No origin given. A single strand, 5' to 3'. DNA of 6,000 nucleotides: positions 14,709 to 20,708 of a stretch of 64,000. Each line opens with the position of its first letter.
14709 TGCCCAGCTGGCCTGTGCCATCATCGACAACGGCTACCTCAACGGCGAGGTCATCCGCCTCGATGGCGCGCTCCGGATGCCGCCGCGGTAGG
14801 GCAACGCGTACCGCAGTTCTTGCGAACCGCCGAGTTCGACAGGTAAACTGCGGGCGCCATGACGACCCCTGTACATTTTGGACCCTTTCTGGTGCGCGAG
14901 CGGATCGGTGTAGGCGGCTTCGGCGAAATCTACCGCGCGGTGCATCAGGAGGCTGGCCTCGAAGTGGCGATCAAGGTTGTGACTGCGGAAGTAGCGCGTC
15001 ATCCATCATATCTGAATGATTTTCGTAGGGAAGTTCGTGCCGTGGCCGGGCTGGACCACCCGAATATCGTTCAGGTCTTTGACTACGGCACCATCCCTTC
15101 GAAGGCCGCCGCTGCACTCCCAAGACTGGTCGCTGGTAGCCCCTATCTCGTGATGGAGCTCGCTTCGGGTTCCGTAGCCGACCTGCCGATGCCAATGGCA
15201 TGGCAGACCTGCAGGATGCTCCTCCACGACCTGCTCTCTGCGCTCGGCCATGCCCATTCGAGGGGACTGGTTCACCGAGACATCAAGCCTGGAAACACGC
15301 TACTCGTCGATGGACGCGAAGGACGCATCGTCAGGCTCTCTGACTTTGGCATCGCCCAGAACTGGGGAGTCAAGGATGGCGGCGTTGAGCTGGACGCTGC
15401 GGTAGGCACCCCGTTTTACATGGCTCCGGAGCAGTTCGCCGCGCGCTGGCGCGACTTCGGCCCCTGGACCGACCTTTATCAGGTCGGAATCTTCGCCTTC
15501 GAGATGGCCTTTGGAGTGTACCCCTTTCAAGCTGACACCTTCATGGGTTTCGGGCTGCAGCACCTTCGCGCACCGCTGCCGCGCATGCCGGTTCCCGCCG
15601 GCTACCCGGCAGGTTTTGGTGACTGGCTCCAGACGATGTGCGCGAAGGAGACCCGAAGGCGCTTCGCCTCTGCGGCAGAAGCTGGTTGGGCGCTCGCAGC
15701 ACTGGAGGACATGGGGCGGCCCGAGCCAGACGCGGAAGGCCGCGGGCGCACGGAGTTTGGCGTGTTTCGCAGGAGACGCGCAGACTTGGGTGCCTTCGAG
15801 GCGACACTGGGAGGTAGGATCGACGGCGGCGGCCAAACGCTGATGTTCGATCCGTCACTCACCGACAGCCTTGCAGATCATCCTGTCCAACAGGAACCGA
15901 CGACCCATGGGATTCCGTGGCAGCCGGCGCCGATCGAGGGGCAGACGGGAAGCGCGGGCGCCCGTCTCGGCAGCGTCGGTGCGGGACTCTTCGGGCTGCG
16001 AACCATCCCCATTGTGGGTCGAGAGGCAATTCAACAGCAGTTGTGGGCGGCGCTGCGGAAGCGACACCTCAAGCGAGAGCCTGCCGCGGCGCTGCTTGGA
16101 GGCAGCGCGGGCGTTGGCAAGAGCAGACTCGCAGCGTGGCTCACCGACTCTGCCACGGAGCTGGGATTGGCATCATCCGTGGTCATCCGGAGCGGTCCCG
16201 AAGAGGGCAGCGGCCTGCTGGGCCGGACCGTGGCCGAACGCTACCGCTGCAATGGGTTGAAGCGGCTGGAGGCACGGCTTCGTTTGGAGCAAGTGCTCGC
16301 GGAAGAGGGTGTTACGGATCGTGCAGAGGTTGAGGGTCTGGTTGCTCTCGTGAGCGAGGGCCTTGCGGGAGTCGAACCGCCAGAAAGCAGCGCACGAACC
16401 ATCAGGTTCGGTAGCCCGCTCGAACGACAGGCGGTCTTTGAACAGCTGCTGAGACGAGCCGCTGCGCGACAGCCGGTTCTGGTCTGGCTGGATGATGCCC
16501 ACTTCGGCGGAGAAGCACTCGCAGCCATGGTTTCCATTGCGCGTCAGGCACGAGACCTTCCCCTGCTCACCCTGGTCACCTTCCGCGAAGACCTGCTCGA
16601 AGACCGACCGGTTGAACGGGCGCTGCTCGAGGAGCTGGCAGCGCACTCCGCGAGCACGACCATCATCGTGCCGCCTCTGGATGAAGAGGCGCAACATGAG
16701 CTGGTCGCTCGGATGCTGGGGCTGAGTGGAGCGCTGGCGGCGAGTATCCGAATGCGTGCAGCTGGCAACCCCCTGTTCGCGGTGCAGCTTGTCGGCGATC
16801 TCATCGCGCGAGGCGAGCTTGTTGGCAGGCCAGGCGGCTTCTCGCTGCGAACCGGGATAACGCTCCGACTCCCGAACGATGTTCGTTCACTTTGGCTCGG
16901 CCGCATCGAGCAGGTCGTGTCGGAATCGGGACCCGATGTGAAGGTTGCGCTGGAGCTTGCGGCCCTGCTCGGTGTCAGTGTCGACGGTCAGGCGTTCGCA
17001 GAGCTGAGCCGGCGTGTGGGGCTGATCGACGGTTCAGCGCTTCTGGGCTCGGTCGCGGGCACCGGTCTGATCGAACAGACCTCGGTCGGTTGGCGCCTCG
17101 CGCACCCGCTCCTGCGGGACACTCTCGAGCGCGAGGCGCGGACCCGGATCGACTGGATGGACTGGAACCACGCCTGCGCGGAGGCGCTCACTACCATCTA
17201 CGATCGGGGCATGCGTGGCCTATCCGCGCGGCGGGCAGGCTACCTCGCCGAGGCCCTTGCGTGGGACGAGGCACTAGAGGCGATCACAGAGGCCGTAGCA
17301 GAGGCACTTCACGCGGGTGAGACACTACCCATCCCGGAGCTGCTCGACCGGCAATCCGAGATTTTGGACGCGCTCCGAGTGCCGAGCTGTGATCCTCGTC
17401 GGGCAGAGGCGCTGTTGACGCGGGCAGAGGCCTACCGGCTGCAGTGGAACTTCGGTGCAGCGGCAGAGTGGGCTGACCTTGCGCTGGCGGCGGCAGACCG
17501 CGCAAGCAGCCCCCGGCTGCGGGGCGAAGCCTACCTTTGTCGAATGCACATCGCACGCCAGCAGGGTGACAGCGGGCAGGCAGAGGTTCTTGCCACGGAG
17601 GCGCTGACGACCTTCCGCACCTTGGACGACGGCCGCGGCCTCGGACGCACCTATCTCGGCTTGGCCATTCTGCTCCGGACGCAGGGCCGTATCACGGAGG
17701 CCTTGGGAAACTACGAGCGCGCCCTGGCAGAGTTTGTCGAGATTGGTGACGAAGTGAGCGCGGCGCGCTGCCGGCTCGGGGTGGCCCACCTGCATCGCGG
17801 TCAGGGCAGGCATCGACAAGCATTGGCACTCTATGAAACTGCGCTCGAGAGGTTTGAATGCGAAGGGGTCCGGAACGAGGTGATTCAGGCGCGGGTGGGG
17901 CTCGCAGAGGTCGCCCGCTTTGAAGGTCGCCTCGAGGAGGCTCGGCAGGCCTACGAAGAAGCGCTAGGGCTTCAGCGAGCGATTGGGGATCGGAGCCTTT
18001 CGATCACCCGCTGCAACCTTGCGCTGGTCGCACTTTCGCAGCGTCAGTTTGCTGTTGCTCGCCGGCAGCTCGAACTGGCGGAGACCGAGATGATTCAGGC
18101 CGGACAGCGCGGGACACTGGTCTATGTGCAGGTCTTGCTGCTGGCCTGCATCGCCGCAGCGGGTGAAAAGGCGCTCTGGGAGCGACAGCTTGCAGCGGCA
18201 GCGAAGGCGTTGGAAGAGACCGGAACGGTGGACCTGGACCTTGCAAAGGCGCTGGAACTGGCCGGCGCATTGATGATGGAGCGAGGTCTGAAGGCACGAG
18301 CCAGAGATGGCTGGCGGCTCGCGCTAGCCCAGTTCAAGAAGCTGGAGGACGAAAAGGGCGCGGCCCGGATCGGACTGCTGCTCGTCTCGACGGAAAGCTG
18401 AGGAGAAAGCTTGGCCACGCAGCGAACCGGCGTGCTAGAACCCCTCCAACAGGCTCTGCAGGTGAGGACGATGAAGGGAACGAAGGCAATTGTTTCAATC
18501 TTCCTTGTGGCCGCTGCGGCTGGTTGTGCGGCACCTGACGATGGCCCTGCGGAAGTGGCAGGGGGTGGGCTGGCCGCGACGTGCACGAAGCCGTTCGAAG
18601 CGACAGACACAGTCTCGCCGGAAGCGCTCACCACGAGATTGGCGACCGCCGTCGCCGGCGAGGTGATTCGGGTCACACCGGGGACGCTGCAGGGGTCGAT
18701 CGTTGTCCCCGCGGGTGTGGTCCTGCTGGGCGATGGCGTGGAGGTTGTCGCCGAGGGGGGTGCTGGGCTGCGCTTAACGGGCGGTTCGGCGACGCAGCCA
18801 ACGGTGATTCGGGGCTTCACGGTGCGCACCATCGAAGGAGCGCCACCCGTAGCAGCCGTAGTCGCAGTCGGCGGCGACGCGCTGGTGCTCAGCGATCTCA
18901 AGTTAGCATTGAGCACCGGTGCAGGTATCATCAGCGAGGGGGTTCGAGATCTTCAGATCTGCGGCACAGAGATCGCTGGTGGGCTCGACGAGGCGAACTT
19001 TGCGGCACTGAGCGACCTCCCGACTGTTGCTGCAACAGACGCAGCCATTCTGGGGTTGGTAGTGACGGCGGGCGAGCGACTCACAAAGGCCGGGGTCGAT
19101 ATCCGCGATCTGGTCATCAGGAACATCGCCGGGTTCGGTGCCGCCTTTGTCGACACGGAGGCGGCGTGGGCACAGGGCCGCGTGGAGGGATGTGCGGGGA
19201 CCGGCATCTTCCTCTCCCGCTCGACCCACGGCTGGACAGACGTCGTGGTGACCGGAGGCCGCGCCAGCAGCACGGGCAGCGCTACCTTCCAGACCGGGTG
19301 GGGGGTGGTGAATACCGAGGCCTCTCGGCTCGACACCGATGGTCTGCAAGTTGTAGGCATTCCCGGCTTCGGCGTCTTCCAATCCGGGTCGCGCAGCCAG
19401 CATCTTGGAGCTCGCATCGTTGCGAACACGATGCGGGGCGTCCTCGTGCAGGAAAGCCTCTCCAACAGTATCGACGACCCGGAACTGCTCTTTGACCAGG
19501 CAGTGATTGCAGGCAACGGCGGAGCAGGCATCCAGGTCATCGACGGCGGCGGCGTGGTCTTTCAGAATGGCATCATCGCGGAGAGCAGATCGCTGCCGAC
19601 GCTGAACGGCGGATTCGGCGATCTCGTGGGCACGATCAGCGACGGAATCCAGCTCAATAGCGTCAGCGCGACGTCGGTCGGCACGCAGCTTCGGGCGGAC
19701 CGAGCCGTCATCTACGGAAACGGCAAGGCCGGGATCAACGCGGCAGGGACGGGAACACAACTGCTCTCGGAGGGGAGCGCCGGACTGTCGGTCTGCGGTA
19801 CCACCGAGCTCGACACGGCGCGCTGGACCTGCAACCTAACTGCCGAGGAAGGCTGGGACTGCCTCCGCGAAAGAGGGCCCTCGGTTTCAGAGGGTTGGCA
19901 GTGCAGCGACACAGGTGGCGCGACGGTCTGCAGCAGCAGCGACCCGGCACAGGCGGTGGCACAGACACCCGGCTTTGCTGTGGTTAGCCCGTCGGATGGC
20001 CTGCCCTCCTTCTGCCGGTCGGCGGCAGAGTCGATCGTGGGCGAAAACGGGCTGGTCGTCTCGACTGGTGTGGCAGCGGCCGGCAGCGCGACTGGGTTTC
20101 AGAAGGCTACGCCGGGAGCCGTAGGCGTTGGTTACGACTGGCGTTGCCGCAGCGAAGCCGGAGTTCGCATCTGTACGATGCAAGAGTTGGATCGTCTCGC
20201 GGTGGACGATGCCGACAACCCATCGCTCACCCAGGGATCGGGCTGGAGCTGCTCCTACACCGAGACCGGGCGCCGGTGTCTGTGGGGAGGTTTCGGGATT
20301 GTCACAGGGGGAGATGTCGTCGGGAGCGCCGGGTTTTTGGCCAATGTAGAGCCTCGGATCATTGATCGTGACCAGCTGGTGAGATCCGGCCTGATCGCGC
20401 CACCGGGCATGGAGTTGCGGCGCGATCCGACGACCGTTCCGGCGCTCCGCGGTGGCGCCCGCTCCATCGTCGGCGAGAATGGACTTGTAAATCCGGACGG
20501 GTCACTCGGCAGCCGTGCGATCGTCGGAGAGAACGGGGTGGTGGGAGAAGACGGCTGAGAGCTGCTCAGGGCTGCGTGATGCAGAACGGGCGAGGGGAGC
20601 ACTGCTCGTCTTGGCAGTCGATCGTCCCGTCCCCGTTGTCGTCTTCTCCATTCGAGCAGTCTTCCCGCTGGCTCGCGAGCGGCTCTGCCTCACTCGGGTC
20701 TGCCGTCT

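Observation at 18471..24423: Paralogous family of five parallel beta-helix lipoproteins: two short forms and three long forms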

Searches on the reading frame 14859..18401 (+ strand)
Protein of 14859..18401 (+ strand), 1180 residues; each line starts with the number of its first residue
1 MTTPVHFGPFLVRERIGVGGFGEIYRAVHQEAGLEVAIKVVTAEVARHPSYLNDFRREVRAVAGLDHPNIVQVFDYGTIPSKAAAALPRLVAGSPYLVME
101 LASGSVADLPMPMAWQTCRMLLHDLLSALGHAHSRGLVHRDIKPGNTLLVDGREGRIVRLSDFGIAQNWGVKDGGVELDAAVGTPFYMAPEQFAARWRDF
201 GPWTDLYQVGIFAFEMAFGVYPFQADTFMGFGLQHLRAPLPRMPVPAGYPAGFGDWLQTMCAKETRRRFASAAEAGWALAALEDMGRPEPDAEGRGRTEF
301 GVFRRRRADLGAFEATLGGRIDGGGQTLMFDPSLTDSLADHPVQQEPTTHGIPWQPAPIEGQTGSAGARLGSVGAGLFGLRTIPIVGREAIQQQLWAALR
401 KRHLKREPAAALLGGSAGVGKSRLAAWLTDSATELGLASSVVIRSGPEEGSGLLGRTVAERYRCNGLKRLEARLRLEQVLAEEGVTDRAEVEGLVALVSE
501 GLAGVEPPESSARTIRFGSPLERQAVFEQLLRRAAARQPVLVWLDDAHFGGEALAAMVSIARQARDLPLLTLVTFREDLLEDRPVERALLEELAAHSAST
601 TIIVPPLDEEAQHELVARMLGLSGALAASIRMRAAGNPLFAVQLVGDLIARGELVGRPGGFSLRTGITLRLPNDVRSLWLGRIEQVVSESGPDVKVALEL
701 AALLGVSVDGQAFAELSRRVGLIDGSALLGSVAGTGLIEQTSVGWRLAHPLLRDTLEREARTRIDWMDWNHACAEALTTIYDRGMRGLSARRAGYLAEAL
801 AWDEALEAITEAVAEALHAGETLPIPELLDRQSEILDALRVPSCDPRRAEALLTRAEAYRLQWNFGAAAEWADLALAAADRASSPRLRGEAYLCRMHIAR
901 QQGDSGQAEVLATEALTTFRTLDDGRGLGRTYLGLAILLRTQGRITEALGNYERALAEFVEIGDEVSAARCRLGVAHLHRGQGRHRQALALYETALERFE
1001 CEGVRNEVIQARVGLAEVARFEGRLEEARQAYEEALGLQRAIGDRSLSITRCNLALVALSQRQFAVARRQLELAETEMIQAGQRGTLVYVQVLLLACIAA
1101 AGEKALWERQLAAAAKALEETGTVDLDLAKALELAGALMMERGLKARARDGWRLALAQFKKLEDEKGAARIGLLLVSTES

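Call 13: search_protein_families(library=pfam, proteins=[window:14859-18401:+], max_evalue=0.01)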
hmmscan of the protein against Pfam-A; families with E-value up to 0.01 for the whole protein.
window:14859-18401:+ (1180 aa): 14 families
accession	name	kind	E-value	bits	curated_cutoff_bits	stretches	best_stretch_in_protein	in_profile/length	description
PF00069.31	Pkinase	-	1e-36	127.1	31.7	1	12-227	3-201/263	Protein kinase domain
PF13424.12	TPR_12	-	3.6e-21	75.6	30.1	3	930-1000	4-76/77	Tetratricopeptide repeat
PF07714.23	PK_Tyr_Ser-Thr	-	1.6e-17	64.1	23.1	1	13-225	4-207/258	Protein tyrosine and serine/threonine kinase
PF14938.12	SNAP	-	7.8e-11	42.4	25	2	941-1035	86-181/282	Soluble NSF attachment protein, SNAP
PF13191.12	AAA_16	-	2.5e-08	35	32.6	1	385-559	2-143/167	AAA ATPase domain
PF13432.12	TPR_16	-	4.3e-08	33.9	32.7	2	976-1037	4-59/65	Tetratricopeptide repeat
PF17874.7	TPR_MalT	-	8.8e-08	32.2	45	2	889-1079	1-192/336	MalT-like TPR region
PF00515.34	TPR_1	-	8.4e-07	29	27.8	0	930-957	2-29/34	Tetratricopeptide repeat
PF13181.12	TPR_8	-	4.8e-05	23.6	25.7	0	1010-1040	2-32/34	Tetratricopeptide repeat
PF13414.12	TPR_11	-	0.00022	21.3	26.8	0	1023-1038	8-23/42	TPR repeat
PF07719.23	TPR_2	-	0.0023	18.3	27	0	1014-1036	6-28/34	Tetratricopeptide repeat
PF13401.12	AAA_22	-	0.0071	17.1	27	0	410-561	7-108/130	AAA domain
PF24575.1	TPR_Slam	-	0.0089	16.9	35.2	0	934-961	52-79/104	Surface lipoprotein assembly modifier, N-terminal TPR repeats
PF14559.12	TPR_19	-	0.0093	16.7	25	1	981-1036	3-52/68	Tetratricopeptide repeat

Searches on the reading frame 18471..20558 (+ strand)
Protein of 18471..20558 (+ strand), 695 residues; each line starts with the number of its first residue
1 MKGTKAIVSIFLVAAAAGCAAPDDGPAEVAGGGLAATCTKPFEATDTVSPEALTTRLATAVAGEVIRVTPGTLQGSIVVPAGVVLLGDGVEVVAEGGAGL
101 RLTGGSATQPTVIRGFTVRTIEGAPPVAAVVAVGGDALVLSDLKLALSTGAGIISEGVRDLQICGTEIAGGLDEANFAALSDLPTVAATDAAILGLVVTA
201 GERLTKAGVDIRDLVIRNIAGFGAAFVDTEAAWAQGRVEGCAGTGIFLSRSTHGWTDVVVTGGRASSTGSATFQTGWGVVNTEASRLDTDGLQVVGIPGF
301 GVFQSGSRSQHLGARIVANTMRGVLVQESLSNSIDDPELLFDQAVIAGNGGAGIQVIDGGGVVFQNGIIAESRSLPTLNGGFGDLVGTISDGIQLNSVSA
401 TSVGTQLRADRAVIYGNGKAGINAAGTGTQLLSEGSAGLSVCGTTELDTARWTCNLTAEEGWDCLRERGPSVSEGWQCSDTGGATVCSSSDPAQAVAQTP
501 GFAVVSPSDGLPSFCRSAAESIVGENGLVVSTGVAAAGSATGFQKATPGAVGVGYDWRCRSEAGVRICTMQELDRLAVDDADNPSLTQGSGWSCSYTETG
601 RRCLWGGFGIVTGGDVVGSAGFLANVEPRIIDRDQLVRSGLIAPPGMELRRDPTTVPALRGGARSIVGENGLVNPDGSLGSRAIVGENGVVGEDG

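Call 8: search_protein_families(library=pfam, proteins=[window:18471-20558:+], max_evalue=1)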
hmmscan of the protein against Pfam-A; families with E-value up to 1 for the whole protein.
window:18471-20558:+ (695 aa): 1 family
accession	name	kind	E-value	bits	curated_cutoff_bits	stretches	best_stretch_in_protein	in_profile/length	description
PF13229.12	Beta_helix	-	0.0042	17.2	25.9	2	209-366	11-155/158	Right handed beta helix region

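Call 42: search_protein_families(library=ncbifam, proteins=[window:18471-20558:+], max_evalue=1)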
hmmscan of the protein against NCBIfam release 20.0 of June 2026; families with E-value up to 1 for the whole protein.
window:18471-20558:+ (695 aa): 1 family
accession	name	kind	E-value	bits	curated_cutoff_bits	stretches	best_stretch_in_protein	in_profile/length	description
TIGR04247.1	NosD_copper_fam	subfamily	0.001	17.8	300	1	53-170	1-117/377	nitrous oxide reductase family maturation protein NosD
